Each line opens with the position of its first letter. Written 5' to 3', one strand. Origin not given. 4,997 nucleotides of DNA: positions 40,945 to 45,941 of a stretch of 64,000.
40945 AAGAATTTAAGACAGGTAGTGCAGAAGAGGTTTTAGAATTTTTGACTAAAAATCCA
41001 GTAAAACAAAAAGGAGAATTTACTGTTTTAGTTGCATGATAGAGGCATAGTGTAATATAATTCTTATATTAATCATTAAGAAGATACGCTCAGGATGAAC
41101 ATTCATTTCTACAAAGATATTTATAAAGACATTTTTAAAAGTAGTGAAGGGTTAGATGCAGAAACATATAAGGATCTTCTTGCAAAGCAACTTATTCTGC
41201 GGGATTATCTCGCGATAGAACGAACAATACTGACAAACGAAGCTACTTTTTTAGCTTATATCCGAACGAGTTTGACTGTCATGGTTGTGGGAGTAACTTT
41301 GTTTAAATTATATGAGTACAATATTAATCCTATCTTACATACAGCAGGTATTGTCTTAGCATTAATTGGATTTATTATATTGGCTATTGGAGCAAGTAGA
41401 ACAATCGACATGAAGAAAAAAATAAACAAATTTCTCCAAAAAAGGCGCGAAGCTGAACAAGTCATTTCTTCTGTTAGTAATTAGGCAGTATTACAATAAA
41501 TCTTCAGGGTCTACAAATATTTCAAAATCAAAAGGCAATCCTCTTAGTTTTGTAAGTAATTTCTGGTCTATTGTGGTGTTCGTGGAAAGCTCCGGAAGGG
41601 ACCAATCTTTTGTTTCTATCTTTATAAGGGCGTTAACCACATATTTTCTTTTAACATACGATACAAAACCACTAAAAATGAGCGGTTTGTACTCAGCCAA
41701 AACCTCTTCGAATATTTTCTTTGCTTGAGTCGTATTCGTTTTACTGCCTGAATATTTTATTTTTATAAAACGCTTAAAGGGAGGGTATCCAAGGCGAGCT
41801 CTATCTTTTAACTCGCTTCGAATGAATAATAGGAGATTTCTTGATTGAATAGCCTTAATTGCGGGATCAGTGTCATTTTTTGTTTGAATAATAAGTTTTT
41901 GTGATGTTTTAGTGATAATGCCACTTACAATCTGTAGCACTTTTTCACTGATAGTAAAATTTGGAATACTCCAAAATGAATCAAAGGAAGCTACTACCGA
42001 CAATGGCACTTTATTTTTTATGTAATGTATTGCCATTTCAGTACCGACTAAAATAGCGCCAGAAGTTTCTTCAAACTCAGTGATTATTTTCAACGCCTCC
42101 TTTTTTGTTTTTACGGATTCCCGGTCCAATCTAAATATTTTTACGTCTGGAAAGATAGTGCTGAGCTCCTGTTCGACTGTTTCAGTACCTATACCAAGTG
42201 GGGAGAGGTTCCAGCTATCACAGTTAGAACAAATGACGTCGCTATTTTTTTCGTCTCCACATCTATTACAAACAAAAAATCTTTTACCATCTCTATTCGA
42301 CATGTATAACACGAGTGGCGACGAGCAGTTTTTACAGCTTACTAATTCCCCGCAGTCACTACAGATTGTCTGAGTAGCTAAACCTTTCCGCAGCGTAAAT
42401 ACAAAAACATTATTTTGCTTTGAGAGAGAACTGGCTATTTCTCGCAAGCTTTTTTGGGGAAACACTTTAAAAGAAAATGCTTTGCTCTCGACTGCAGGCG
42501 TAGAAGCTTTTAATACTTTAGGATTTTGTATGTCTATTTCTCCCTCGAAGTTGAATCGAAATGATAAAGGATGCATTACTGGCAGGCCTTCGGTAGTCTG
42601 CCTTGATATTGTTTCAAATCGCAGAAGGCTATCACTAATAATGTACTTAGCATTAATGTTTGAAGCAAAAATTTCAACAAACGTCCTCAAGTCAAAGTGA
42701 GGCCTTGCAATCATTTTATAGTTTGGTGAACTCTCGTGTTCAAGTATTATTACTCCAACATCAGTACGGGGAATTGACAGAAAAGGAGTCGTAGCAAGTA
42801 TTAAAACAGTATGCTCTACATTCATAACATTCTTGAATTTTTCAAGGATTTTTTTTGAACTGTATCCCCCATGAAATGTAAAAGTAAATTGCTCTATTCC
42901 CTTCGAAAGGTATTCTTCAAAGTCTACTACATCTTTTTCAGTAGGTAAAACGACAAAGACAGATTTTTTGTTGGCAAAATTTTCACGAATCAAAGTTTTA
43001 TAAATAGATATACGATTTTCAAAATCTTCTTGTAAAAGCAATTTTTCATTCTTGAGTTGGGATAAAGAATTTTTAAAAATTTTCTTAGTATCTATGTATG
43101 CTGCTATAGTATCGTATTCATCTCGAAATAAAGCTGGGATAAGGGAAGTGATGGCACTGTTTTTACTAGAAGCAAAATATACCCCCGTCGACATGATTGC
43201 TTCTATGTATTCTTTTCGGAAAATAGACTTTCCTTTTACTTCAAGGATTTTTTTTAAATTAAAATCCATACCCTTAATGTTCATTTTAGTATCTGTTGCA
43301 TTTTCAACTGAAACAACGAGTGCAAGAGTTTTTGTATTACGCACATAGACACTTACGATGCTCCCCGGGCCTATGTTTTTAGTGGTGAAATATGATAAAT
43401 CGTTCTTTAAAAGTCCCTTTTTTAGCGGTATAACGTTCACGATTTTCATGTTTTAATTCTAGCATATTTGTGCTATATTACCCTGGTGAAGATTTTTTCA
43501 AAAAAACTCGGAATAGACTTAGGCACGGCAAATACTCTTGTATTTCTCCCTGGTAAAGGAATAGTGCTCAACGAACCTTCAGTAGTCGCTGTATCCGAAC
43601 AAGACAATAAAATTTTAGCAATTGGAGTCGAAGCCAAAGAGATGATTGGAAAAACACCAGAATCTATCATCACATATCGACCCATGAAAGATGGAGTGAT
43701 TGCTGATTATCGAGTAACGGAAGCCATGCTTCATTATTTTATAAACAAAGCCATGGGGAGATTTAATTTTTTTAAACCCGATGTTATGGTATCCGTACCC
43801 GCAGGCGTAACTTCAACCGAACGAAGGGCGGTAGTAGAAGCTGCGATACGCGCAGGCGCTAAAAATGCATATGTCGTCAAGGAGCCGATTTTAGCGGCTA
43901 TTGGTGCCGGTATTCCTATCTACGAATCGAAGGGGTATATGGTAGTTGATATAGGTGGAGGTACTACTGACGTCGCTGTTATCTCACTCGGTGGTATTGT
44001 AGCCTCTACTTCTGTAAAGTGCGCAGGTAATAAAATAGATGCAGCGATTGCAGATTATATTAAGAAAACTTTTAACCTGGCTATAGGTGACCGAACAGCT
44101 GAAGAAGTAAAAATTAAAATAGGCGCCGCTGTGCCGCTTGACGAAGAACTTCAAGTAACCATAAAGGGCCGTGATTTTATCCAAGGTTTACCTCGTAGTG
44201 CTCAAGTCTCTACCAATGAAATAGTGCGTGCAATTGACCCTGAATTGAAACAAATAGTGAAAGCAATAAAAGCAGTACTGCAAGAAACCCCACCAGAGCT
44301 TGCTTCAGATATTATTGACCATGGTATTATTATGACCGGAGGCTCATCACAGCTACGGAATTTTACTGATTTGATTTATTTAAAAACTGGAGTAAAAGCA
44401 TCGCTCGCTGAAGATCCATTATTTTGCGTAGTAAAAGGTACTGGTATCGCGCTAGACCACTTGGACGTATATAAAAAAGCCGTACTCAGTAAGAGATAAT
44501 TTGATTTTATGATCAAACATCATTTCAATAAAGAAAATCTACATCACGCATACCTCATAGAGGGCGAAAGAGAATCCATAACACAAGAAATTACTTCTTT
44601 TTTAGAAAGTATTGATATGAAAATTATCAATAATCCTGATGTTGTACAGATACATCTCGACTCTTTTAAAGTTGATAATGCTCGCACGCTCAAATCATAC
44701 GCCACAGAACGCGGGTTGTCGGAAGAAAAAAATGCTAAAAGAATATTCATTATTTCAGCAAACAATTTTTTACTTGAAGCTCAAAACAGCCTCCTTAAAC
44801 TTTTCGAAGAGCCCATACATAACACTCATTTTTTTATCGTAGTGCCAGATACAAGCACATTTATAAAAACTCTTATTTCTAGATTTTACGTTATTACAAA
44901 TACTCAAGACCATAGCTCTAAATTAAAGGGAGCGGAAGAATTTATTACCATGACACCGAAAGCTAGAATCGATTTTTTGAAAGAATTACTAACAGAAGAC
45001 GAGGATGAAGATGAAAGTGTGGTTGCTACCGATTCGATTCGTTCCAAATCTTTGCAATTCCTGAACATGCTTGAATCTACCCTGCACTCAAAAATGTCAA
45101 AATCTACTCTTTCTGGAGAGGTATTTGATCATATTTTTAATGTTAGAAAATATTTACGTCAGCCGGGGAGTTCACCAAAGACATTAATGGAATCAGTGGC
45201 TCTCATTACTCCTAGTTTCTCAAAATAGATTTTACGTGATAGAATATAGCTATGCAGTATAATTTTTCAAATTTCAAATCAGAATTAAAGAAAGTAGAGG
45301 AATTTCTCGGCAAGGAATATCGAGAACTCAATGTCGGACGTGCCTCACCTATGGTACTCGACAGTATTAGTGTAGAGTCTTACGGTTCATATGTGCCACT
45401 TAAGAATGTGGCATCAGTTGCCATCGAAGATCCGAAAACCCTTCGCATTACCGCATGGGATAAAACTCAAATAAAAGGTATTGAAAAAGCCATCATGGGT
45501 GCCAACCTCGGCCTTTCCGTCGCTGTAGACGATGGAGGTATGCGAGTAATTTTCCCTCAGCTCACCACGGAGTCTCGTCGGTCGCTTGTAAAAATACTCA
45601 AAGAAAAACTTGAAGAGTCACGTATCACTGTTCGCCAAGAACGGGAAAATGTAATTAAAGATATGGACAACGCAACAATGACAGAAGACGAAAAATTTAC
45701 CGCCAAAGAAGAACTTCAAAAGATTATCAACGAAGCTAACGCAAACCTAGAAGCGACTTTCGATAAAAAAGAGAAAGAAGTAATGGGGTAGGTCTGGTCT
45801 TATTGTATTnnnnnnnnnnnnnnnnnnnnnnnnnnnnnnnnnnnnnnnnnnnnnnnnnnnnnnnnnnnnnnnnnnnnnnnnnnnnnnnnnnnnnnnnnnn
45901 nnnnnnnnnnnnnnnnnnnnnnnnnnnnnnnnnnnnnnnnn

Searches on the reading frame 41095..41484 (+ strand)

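Call 76: search_protein_families(library=pfam, proteins=[window:41095-41484:+], max_evalue=0.001)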
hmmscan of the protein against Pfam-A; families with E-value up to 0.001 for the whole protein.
window:41095-41484:+ (129 aa): 1 family
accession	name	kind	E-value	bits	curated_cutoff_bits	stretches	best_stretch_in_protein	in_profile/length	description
PF02656.20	DUF202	-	2.3e-12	47.6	23.4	1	43-107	1-66/68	Domain of unknown function (DUF202)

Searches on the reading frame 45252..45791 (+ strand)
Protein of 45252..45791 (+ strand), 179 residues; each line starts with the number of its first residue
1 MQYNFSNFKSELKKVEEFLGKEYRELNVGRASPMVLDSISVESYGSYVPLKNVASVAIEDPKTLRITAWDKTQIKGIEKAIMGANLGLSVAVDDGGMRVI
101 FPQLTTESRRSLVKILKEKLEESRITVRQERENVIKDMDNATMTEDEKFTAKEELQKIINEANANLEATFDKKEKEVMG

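Call 76: search_protein_families(library=pfam, proteins=[window:45252-45791:+], max_evalue=0.001)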
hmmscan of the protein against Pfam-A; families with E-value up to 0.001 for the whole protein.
window:45252-45791:+ (179 aa): 1 family
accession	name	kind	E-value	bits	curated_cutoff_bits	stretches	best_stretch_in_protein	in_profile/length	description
PF01765.24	RRF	-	2e-44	151.7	29.7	1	21-178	3-164/164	Ribosome recycling factor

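Call 88: find_encoding_contigs(protein=P0206, flank=10000, max_places=2)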
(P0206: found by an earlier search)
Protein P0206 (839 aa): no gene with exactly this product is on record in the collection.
